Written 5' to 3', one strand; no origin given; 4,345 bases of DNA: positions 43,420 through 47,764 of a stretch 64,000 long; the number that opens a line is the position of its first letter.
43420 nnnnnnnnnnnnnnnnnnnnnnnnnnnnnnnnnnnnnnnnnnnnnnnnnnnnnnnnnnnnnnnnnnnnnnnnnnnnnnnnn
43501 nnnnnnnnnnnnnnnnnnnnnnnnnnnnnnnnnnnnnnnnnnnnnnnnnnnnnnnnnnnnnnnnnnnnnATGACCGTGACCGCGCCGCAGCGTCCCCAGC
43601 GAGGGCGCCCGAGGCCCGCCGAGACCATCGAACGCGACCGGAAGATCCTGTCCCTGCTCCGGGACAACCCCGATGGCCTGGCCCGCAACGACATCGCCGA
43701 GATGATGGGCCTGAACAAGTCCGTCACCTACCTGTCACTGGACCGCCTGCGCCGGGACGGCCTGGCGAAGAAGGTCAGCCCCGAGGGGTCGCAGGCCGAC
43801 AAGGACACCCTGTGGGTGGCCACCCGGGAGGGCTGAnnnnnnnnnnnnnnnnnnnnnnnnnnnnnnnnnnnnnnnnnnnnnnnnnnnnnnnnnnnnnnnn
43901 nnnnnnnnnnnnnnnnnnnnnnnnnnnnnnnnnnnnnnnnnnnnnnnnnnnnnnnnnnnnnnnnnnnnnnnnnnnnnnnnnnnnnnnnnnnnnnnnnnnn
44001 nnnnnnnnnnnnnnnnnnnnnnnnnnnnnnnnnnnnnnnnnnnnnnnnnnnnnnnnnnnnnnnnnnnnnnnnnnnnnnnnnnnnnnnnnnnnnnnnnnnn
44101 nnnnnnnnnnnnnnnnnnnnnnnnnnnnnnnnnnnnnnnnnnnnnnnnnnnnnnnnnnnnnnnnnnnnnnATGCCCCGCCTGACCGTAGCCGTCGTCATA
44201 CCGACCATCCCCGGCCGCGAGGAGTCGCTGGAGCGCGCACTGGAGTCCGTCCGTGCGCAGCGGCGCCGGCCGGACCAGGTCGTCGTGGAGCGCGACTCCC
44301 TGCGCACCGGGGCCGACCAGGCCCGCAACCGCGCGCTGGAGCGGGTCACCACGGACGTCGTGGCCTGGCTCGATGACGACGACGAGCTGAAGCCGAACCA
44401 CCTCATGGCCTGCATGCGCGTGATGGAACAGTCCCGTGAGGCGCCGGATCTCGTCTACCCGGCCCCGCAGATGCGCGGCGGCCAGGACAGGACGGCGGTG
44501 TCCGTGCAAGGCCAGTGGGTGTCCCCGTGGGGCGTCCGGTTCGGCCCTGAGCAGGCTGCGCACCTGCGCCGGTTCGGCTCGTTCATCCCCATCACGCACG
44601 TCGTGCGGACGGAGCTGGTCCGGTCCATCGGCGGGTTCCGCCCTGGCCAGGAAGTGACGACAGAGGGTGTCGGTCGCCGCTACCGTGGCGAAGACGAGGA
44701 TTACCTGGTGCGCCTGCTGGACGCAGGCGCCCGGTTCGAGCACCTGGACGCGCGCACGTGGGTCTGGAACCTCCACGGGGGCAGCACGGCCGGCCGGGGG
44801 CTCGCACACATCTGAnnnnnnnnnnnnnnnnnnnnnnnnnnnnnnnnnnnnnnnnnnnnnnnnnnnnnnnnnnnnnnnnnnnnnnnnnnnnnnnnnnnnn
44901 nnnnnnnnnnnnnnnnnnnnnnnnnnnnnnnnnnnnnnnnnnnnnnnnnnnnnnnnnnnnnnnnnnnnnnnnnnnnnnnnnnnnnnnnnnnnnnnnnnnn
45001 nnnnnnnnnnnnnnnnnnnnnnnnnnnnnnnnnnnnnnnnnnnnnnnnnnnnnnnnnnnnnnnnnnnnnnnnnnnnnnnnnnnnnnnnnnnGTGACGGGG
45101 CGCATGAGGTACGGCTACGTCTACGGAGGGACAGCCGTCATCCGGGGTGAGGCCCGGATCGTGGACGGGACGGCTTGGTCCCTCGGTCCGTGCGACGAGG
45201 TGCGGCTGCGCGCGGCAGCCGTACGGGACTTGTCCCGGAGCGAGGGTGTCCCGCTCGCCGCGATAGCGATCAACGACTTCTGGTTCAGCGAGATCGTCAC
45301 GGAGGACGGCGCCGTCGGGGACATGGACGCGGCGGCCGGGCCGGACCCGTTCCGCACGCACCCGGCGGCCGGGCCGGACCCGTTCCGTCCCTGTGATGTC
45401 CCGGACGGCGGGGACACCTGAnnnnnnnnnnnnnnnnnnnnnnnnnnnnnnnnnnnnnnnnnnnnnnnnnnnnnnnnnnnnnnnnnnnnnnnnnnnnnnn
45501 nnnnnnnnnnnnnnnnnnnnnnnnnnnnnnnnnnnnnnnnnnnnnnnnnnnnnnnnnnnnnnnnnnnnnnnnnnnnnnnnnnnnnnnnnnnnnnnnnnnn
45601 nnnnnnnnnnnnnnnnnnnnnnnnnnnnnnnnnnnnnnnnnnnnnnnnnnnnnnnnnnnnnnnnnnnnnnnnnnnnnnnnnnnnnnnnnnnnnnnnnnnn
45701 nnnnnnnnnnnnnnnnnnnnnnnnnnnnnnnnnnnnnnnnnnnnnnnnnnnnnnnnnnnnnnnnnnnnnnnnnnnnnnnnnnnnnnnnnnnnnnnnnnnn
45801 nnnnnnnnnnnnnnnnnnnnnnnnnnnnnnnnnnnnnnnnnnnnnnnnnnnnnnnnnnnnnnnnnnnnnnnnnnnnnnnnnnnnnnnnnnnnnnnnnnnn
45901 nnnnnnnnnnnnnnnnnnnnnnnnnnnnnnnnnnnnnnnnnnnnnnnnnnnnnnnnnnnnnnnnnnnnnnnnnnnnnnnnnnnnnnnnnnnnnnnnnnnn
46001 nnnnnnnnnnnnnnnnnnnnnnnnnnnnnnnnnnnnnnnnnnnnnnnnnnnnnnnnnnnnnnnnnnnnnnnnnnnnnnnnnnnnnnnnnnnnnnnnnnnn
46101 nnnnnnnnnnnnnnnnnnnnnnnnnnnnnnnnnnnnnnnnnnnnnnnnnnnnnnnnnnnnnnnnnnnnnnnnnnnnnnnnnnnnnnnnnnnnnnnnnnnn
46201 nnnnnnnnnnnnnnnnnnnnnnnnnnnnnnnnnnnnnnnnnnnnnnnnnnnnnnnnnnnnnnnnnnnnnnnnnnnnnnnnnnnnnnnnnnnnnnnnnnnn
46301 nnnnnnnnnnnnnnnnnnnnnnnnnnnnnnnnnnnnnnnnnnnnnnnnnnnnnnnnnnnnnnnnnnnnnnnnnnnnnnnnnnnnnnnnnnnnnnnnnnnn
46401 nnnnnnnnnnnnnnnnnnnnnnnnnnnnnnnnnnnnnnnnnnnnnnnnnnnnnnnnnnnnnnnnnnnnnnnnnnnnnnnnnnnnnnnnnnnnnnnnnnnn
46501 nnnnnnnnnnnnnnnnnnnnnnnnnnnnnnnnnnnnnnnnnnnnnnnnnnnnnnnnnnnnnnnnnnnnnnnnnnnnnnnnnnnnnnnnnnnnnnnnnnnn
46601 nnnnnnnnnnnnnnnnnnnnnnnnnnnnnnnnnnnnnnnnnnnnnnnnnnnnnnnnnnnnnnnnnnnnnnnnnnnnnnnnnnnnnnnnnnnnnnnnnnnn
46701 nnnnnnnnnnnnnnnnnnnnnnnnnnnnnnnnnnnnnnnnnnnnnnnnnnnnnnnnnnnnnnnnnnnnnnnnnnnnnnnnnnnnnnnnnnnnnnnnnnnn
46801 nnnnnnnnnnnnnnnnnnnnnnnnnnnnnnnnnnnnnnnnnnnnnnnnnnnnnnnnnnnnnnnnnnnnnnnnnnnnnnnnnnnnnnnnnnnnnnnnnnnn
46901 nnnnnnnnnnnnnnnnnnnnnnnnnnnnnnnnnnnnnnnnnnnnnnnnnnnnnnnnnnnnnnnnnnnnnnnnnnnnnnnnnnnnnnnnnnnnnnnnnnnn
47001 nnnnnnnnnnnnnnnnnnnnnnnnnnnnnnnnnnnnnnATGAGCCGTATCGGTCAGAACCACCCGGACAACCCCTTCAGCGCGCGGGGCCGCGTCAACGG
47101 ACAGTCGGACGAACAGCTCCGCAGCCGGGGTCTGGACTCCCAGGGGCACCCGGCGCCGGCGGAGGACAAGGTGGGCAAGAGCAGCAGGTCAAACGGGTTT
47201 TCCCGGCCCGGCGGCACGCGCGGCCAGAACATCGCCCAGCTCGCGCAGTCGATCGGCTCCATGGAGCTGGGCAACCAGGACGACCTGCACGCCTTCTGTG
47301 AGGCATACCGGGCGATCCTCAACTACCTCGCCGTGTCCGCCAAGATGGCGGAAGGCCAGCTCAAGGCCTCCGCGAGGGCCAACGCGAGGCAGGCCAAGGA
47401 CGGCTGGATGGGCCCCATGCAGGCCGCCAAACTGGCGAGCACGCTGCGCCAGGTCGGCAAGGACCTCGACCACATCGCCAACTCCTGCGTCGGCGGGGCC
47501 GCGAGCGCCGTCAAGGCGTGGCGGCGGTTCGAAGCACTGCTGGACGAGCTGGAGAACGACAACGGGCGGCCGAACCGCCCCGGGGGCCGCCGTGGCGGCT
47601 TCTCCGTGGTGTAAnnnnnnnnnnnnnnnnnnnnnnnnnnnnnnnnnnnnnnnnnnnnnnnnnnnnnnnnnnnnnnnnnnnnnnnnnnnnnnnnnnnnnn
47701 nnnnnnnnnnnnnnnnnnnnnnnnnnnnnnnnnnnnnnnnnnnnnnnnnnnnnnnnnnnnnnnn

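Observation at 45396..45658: Intergenic array of about 19 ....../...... hexamers with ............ palindromes, ending exactly at the -35 position of a promoter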

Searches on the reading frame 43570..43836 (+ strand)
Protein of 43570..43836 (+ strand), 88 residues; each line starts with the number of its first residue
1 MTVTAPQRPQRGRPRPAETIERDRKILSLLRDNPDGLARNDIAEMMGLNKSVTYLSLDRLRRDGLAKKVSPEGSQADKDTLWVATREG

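Call 9: search_protein_families(library=pfam, proteins=[window:43570-43836:+], max_evalue=0.01)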
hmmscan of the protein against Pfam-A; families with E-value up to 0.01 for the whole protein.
window:43570-43836:+ (88 aa): 4 families
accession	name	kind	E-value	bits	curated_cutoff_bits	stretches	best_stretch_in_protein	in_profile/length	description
PF13412.12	HTH_24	-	2.7e-07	30.5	21.9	1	21-65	3-46/48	Winged helix-turn-helix DNA-binding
PF01022.26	HTH_5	-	9.1e-05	22.7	22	1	24-68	5-47/47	Bacterial regulatory protein, arsR family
PF12802.13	MarR_2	-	0.00019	21.9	27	1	26-72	10-56/61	MarR family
PF09339.16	HTH_IclR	-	0.00079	19.6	22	1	25-68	7-50/52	IclR helix-turn-helix domain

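Call 43: search_protein_families(library=ncbifam, proteins=[window:43570-43836:+], max_evalue=0.01)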
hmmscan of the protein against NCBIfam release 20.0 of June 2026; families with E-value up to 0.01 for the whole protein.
window:43570-43836:+ (88 aa): 3 families
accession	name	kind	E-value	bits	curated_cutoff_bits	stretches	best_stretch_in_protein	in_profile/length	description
NF053606.1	Sta1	subfamily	0.00057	19.9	80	1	21-74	20-72/100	Sta1 family transcriptional regulator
TIGR01884.1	cas_HTH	subfamily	0.003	17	60.2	1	19-73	140-195/202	CRISPR-associated CARF protein Csa3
NF040939.2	trans_reg_lrs14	equivalog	0.0054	16.8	90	1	21-73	21-73/103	Lrs14 family HTH-type transcriptional regulator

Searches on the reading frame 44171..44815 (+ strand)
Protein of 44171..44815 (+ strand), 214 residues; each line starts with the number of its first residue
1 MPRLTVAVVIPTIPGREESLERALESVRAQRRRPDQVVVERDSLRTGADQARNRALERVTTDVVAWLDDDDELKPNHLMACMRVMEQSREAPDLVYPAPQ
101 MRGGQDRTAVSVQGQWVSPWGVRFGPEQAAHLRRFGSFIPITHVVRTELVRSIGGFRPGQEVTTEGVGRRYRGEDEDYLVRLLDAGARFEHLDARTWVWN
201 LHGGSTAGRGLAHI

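Call 9: search_protein_families(library=pfam, proteins=[window:44171-44815:+], max_evalue=0.01)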
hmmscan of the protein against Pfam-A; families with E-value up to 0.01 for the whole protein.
window:44171-44815:+ (214 aa): 2 families
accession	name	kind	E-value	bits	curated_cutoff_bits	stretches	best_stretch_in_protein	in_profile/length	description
PF00535.33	Glycos_transf_2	-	1.7e-11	44.8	23.3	1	36-90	54-108/168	Glycosyl transferase family 2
PF13641.12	Glyco_tranf_2_3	-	4.4e-05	24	27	1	22-167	43-188/230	Glycosyltransferase like family 2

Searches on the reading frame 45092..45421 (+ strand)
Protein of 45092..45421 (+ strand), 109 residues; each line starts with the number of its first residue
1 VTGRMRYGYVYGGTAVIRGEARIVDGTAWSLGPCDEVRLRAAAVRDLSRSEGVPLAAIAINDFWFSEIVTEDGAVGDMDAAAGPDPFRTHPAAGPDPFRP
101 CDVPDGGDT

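Call 9: search_protein_families(library=pfam, proteins=[window:45092-45421:+], max_evalue=0.01)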
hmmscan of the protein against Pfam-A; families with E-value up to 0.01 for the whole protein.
window:45092-45421:+ (109 aa): 0 families

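Call 43: search_protein_families(library=ncbifam, proteins=[window:45092-45421:+], max_evalue=0.01)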
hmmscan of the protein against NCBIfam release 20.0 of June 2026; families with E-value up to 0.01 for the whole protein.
window:45092-45421:+ (109 aa): 0 families

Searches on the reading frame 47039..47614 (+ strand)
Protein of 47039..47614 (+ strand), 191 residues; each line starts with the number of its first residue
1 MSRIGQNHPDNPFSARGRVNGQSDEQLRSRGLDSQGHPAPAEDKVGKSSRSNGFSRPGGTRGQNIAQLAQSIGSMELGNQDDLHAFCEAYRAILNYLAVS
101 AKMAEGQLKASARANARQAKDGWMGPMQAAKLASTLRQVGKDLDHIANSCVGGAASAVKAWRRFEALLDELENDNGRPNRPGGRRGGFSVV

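Call 9: search_protein_families(library=pfam, proteins=[window:47039-47614:+], max_evalue=0.01)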
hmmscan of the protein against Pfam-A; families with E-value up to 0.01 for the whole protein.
window:47039-47614:+ (191 aa): 0 families

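Call 43: search_protein_families(library=ncbifam, proteins=[window:47039-47614:+], max_evalue=0.01)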
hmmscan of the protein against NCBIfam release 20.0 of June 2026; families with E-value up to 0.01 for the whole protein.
window:47039-47614:+ (191 aa): 1 family
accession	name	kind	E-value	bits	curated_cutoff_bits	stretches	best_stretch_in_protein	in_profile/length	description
NF041213.1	plasmid_TraA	equivalog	0.00018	21.6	80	1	44-181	28-155/165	plasmid transfer protein TraA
